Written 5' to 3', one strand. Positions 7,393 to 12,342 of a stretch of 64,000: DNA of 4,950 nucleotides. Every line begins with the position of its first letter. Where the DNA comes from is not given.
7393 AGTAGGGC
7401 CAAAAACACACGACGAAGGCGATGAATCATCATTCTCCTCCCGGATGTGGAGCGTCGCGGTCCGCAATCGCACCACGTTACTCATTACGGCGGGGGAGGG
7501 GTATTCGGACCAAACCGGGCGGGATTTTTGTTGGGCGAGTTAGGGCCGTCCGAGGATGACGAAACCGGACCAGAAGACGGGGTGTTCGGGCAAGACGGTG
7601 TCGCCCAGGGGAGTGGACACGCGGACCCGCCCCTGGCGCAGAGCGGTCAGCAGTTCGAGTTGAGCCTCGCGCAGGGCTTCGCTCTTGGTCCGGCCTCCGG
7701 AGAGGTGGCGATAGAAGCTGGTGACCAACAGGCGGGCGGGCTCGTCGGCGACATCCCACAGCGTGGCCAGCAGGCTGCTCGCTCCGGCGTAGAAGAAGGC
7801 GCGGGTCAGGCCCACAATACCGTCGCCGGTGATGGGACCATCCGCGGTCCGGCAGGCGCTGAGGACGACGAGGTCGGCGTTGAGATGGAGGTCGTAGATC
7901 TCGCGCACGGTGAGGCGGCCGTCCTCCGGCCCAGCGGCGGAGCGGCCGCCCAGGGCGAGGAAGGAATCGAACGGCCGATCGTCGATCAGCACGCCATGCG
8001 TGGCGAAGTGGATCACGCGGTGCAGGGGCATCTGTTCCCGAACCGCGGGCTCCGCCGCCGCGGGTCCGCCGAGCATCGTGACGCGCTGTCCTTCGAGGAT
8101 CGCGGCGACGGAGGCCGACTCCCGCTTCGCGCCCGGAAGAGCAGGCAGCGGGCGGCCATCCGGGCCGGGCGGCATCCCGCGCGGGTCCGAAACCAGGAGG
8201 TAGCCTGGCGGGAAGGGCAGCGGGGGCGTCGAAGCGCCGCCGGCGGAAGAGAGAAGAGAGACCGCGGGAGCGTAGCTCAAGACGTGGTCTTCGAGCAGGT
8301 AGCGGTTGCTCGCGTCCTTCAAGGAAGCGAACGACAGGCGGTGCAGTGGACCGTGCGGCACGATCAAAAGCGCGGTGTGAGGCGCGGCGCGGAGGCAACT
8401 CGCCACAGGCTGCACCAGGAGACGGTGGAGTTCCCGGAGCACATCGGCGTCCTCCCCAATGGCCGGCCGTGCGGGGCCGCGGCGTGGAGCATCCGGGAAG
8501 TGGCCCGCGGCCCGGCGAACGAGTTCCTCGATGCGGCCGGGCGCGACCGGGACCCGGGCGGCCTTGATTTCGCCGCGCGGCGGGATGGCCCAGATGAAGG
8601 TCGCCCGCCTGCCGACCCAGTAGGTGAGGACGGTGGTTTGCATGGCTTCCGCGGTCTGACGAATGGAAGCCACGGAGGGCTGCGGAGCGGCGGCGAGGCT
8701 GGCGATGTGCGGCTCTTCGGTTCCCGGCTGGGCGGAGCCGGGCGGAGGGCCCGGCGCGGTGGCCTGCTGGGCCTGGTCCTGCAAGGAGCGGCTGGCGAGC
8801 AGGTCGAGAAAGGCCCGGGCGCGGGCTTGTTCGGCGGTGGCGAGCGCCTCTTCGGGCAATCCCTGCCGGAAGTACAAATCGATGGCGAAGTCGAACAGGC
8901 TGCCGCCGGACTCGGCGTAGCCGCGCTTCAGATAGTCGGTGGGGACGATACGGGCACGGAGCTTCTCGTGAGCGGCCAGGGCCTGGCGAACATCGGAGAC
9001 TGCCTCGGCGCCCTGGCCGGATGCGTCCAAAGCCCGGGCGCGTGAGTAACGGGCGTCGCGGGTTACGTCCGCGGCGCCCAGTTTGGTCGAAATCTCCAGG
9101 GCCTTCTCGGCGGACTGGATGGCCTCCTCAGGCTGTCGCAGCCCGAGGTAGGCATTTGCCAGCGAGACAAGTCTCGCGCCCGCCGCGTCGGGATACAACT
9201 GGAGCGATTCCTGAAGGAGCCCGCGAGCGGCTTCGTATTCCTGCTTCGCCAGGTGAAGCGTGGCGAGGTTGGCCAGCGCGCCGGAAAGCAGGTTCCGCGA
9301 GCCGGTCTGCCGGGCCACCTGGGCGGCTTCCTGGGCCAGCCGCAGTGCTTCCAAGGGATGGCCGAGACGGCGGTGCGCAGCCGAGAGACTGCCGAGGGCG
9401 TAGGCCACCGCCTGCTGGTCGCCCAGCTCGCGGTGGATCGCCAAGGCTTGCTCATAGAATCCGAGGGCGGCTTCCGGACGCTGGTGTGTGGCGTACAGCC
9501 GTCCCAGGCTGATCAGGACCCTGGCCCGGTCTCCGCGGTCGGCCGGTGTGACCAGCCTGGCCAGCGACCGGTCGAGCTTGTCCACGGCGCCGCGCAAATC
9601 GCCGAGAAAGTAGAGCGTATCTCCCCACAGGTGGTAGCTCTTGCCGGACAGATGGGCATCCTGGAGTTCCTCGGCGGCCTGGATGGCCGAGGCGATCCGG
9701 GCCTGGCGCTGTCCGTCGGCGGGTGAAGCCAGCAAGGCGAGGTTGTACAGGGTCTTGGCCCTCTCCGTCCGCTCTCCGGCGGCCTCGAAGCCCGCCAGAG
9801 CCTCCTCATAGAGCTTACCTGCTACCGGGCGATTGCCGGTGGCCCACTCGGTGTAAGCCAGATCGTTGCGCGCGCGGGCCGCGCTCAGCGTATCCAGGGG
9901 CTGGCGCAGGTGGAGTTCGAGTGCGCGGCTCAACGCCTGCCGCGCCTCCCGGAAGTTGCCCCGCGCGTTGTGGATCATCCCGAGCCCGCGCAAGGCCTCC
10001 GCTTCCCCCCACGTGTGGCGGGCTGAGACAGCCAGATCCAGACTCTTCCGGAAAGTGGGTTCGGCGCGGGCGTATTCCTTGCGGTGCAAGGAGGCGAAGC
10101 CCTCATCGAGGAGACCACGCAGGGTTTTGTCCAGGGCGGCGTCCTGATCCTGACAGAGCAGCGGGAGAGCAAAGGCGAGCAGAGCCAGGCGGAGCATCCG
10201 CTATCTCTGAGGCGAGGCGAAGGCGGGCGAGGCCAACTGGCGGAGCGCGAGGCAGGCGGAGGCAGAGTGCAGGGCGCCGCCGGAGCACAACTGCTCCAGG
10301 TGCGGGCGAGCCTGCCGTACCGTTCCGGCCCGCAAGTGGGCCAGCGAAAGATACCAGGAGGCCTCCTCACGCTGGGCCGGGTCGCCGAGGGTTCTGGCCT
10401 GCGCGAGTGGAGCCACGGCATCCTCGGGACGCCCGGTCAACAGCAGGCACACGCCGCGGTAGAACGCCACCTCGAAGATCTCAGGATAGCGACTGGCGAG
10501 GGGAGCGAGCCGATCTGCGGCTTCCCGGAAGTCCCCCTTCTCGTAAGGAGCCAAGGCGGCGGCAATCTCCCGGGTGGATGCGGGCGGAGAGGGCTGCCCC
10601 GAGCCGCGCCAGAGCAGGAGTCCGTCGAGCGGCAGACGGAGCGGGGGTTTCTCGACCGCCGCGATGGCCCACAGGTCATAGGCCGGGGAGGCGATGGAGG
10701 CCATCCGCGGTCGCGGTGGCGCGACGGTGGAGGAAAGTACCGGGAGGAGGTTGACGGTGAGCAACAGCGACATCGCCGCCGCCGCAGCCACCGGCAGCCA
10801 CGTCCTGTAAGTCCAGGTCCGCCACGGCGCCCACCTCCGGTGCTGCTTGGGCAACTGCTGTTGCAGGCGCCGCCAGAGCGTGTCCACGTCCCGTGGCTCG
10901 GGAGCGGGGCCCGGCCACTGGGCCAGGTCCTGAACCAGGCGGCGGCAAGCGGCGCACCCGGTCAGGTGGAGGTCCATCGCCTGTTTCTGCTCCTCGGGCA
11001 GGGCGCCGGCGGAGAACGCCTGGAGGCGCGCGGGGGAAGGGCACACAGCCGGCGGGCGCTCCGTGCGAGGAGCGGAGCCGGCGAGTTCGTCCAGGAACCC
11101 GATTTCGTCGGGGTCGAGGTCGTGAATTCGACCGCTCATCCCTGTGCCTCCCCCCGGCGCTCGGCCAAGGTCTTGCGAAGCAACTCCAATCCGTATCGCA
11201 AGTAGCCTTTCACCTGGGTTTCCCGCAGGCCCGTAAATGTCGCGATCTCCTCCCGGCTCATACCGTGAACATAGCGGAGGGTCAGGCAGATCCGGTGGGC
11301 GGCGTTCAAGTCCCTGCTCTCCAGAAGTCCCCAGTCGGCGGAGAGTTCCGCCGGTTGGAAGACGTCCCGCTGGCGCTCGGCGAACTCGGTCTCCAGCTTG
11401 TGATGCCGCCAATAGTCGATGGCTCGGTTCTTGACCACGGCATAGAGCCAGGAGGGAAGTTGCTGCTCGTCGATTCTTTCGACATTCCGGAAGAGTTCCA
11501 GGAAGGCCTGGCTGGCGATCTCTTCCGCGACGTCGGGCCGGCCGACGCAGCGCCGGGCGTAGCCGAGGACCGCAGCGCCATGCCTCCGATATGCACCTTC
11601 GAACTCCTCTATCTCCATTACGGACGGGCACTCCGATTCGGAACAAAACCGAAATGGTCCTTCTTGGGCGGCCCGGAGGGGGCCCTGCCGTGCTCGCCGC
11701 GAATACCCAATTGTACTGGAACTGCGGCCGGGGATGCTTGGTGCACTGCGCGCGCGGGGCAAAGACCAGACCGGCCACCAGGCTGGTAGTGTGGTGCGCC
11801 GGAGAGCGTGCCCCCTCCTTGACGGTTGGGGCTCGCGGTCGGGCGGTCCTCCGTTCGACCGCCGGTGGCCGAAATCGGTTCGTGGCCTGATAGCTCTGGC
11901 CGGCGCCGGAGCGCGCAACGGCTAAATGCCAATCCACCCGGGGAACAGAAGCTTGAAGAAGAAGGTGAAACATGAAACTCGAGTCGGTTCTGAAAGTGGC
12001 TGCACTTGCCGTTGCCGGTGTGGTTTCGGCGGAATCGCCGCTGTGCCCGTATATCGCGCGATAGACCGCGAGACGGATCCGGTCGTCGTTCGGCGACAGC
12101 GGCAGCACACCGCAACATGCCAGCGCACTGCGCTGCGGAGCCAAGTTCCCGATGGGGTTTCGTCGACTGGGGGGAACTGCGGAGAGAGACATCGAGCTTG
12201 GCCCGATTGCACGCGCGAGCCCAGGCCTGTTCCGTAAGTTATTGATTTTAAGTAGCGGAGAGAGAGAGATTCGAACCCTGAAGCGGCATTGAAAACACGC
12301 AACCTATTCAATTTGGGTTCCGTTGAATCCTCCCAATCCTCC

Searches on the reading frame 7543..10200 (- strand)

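Call 29: search_protein_families(library=pfam, proteins=[window:7543-10200:-], max_evalue=0.0001)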
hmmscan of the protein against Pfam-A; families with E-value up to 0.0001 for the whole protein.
window:7543-10200:- (886 aa): 13 families
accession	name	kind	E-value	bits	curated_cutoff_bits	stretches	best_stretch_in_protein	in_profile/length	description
PF12770.12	CHAT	-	6.6e-64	216.6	24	1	587-884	3-288/289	CHAT domain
PF13424.12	TPR_12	-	6.9e-36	122.7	30.1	4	188-257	5-76/77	Tetratricopeptide repeat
PF07719.23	TPR_2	-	8.7e-21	72.7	27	0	308-338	3-33/34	Tetratricopeptide repeat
PF13374.12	TPR_10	-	2.2e-19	69.3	27.5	0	226-259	2-35/42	Tetratricopeptide repeat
PF00515.34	TPR_1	-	6.2e-15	54.7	27.8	0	67-96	1-30/34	Tetratricopeptide repeat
PF13428.12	TPR_14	-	9.2e-13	47.9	23.5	0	68-97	2-31/44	Tetratricopeptide repeat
PF13181.12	TPR_8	-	5.7e-11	42.1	25.7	0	345-371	5-31/34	Tetratricopeptide repeat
PF13176.12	TPR_7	-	5e-09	36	27.9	0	229-262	2-35/36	Tetratricopeptide repeat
PF13432.12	TPR_16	-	7.4e-09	36.3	32.7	0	79-137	9-60/65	Tetratricopeptide repeat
PF12862.13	ANAPC5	-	6.5e-07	29.8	23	0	267-315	39-87/91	Anaphase-promoting complex subunit 5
PF17874.7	TPR_MalT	-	3.4e-06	27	45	0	223-381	37-197/336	MalT-like TPR region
PF24885.1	TPR_NPHP3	-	8e-06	25.9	100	0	186-281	99-198/239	Nephrocystin-3 TPR domain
PF12968.13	DUF3856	-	3.3e-05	24.3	27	0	345-407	59-126/143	Domain of Unknown Function (DUF3856)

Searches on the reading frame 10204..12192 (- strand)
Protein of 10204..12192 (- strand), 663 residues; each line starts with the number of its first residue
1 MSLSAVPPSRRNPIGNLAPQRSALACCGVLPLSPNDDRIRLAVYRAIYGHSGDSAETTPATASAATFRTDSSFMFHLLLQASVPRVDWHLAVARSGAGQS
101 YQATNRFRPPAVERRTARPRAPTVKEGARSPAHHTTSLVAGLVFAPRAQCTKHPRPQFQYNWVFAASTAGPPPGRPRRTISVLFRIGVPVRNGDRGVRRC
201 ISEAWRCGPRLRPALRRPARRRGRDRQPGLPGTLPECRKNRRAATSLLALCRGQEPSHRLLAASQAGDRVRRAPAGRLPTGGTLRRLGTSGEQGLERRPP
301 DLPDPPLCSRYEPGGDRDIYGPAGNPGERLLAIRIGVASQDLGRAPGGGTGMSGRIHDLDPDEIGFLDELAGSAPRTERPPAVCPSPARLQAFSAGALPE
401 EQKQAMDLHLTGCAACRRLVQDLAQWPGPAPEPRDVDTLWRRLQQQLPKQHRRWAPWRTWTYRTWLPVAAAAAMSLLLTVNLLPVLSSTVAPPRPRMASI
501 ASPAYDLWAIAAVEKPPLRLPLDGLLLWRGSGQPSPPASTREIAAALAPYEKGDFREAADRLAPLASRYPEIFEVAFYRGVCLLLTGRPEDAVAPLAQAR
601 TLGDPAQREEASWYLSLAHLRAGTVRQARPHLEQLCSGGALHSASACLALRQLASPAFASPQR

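Call 84: search_protein_families(library=pfam, proteins=[window:10204-12192:-], max_evalue=0.001)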
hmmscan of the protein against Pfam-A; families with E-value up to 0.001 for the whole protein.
window:10204-12192:- (663 aa): 3 families
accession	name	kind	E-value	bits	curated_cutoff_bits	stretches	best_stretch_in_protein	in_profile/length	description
PF13432.12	TPR_16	-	6.1e-09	36.6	32.7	1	544-601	2-59/65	Tetratricopeptide repeat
PF13490.11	zf-HC2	-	2.2e-05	24.9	22.2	1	389-417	7-35/35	Putative zinc-finger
PF21545.3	T7SS_EccA1_N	-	0.00039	20.2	27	1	543-644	103-203/272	T7SS, ESX-1 secretion system protein EccA1, N-terminal domain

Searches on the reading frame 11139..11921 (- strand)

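Call 84: search_protein_families(library=pfam, proteins=[window:11139-11921:-], max_evalue=0.001)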
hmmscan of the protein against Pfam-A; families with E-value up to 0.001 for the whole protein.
window:11139-11921:- (261 aa): 3 families
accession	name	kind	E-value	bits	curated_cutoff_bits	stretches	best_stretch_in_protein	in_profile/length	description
PF04542.20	Sigma70_r2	-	4.5e-14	52.4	24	1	111-175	2-69/71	Sigma-70 region 2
PF08281.18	Sigma70_r4_2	-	5.5e-06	26.4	25.7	1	209-245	15-51/54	Sigma-70, region 4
PF04545.22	Sigma70_r4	-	5.9e-05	22.9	24.1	1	204-250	4-50/50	Sigma-70, region 4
